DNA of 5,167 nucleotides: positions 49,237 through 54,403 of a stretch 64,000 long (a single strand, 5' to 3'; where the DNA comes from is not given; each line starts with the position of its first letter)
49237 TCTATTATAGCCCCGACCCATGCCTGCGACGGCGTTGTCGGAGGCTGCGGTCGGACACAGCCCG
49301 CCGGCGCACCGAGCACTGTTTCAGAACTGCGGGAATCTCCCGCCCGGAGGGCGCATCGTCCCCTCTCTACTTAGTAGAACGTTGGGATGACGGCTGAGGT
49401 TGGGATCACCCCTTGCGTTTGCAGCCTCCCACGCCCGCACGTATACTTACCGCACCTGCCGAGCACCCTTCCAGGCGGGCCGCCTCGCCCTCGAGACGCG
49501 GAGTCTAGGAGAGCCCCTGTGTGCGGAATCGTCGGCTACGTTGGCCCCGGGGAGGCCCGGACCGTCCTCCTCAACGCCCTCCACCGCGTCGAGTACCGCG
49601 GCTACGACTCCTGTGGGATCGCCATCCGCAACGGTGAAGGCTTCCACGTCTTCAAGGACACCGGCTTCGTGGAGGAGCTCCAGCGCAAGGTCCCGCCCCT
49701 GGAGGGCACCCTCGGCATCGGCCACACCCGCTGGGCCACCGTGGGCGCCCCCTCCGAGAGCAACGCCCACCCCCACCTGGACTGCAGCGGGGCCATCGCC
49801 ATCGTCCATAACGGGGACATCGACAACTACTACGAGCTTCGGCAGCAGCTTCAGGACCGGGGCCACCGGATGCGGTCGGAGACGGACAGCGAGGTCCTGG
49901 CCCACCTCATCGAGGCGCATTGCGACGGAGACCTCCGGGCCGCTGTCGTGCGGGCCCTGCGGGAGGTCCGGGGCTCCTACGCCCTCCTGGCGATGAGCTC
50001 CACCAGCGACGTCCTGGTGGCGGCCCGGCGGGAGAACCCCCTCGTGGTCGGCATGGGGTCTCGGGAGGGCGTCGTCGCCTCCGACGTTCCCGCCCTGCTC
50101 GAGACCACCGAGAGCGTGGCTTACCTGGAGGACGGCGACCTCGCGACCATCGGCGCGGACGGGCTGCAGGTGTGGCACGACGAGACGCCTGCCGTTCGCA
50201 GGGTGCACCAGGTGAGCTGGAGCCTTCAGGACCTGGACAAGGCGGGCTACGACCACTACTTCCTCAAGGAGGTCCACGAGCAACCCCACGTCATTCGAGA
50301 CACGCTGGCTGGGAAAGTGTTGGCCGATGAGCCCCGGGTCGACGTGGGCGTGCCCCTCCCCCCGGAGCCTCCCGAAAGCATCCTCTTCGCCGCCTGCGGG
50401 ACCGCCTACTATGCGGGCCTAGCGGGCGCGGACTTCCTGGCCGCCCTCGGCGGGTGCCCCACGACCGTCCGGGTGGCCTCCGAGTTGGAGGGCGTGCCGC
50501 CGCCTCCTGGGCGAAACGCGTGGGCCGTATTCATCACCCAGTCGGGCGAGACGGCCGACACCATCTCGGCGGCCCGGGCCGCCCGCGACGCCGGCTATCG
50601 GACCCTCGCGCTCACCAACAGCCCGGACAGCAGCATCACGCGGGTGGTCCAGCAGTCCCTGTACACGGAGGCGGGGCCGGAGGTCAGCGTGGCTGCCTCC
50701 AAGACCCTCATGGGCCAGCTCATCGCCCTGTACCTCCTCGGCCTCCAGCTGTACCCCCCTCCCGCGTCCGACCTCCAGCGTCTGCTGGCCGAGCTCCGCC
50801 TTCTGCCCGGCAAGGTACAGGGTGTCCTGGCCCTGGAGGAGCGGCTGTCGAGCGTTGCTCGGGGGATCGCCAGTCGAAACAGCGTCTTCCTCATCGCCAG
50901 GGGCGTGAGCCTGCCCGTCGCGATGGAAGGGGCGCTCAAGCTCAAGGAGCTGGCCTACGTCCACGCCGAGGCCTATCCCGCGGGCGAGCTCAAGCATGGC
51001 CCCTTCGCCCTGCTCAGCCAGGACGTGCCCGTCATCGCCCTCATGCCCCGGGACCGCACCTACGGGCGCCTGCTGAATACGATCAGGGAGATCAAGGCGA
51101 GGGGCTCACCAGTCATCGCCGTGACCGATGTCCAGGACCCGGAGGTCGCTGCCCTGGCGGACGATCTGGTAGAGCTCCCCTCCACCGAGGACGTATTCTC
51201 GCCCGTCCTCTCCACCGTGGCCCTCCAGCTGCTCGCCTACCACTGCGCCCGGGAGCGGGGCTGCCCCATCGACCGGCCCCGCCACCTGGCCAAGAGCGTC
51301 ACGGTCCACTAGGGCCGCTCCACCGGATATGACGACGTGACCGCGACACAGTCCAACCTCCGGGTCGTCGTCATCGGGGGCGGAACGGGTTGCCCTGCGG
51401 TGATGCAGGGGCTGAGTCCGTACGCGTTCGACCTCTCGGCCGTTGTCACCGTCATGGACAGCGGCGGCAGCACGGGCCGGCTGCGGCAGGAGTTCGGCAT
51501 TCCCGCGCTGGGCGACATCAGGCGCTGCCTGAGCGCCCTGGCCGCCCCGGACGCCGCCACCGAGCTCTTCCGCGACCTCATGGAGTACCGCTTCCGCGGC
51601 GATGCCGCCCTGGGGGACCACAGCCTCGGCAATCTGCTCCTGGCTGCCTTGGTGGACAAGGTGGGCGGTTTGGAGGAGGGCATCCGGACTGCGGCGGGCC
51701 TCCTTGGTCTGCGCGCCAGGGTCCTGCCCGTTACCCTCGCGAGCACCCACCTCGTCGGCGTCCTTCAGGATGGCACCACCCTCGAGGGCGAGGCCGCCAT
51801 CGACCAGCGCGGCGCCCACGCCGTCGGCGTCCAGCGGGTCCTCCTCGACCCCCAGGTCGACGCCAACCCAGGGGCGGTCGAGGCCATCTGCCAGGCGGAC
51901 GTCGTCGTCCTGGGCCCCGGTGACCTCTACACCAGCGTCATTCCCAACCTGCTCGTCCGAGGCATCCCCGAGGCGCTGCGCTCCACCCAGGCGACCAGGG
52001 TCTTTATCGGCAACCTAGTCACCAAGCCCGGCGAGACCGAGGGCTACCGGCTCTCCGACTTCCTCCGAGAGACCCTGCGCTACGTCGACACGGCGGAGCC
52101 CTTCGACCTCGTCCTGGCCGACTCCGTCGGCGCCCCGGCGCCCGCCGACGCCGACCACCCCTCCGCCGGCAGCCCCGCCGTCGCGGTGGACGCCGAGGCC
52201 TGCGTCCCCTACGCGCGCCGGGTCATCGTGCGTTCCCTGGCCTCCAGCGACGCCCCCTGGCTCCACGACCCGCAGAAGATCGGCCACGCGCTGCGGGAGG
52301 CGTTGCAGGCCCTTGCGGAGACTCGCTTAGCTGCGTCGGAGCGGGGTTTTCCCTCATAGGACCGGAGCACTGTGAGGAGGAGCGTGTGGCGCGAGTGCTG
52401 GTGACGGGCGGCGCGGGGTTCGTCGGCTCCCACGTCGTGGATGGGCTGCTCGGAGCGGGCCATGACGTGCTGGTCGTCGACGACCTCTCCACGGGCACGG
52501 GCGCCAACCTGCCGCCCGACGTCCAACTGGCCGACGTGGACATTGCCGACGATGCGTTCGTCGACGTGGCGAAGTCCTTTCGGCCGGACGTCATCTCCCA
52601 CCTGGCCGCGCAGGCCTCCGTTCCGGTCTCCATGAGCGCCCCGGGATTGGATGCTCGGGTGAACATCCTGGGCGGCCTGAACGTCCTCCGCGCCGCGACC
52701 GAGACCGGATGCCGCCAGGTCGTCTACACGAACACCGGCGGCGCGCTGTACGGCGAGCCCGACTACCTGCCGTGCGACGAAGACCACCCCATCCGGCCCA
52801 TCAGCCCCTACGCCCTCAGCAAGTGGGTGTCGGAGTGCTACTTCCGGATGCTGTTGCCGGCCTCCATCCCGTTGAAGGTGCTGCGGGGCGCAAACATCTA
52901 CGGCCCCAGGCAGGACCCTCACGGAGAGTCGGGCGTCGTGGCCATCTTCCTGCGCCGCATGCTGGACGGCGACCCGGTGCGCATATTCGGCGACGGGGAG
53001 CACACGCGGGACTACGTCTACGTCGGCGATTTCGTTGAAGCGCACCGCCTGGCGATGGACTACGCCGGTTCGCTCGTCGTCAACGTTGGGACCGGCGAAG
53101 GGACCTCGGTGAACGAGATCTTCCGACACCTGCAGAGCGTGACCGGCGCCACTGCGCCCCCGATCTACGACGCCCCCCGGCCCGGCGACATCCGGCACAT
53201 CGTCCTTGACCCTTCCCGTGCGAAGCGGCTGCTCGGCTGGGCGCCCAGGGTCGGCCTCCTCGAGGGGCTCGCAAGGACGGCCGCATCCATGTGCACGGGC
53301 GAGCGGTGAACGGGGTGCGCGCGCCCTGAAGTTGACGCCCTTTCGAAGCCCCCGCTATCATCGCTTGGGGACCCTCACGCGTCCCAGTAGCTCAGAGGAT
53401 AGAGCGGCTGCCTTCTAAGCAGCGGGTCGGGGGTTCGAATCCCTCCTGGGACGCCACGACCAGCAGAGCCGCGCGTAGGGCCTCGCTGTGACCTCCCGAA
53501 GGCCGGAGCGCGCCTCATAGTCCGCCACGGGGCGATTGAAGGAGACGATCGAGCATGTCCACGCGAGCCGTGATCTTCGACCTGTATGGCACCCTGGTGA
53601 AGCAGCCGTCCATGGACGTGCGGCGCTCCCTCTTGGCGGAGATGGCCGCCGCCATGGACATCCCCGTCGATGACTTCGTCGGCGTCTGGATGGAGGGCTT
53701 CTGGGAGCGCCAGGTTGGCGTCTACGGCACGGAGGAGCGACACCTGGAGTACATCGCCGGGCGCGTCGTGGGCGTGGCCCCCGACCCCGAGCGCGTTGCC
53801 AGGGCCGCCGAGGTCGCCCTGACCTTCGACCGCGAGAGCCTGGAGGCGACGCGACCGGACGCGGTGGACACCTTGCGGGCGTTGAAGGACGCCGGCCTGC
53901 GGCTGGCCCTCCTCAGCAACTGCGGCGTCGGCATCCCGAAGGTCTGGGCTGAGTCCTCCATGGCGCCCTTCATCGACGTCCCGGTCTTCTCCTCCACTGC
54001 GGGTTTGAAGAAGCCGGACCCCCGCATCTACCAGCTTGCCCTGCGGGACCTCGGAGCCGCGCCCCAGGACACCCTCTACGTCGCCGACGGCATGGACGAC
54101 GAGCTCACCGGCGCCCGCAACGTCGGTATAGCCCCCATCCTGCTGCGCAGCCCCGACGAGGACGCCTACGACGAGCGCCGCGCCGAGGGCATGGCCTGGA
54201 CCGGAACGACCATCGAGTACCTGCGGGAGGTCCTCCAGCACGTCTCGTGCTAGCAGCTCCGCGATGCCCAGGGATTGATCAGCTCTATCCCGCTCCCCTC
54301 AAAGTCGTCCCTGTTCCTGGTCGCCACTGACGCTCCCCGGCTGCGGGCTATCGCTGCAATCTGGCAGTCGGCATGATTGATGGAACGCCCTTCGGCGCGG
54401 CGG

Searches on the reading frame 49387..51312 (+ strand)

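Call 48: search_protein_families(library=pfam, proteins=[window:49387-51312:+], max_evalue=0.001)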
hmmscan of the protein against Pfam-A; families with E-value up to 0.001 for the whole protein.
window:49387-51312:+ (641 aa): 3 families
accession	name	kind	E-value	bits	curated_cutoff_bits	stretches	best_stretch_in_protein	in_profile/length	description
PF01380.27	SIS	-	1.2e-41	142.1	25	2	494-620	2-127/131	SIS domain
PF13522.11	GATase_6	-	3.5e-22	79.3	27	1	106-232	9-129/130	Glutamine amidotransferase domain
PF13537.11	GATase_7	-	9.5e-17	61.6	25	1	121-238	7-122/123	Glutamine amidotransferase domain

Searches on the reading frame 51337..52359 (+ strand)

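Call 48: search_protein_families(library=pfam, proteins=[window:51337-52359:+], max_evalue=0.001)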
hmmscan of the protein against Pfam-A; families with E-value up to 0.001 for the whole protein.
window:51337-52359:+ (340 aa): 1 family
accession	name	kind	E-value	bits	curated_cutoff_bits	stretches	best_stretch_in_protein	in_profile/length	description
PF01933.23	CofD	-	8.7e-81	271.7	30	1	10-297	1-285/290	2-phospho-L-lactate transferase CofD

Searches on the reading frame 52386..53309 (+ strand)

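Call 48: search_protein_families(library=pfam, proteins=[window:52386-53309:+], max_evalue=0.001)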
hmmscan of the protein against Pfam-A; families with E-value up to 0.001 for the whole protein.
window:52386-53309:+ (307 aa): 8 families
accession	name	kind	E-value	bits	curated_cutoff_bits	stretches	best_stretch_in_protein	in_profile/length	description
PF01370.27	Epimerase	-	1e-52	179.4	20.9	1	4-235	1-240/240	NAD dependent epimerase/dehydratase family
PF16363.11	GDP_Man_Dehyd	-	3.5e-47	161.9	27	1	5-297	1-331/332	GDP-mannose 4,6 dehydratase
PF01073.25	3Beta_HSD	-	1.8e-15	57.2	22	1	5-224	1-229/280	3-beta hydroxysteroid dehydrogenase/isomerase family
PF04321.23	RmlD_sub_bind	-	6.6e-12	45.5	27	1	3-203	2-178/287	RmlD substrate binding domain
PF02719.21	Polysacc_synt_2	-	1.3e-08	34.8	20.2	1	4-120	1-131/293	Polysaccharide biosynthesis protein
PF07993.18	NAD_binding_4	-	6.9e-06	25.8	20.1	0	45-179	69-210/258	Male sterility protein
PF05368.20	NmrA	-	4.9e-05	23.5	27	1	3-117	4-107/298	NmrA-like family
PF13460.12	NAD_binding_10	-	0.00091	19.6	27.2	0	8-123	1-104/184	NAD(P)H-binding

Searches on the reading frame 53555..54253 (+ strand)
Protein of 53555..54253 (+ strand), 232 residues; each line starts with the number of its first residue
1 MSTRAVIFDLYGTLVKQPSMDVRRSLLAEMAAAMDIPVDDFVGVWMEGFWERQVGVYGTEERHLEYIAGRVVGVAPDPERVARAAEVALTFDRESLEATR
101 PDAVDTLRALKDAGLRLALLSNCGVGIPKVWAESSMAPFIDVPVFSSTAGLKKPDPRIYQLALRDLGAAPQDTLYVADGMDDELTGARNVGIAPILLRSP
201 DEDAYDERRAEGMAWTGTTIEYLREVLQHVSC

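Call 37: search_protein_families(library=pfam, proteins=[window:53555-54253:+], max_evalue=0.001)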
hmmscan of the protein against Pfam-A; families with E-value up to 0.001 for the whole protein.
window:53555-54253:+ (232 aa): 3 families
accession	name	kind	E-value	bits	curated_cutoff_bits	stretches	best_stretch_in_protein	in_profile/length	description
PF00702.32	Hydrolase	-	1e-19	72.1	26.4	1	4-190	2-190/191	haloacid dehalogenase-like hydrolase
PF13419.12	HAD_2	-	5.9e-09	36.7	23.8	1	100-193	81-174/178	Haloacid dehalogenase-like hydrolase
PF13242.12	Hydrolase_like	-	1.1e-06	28.8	22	1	152-208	3-59/75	HAD-hyrolase-like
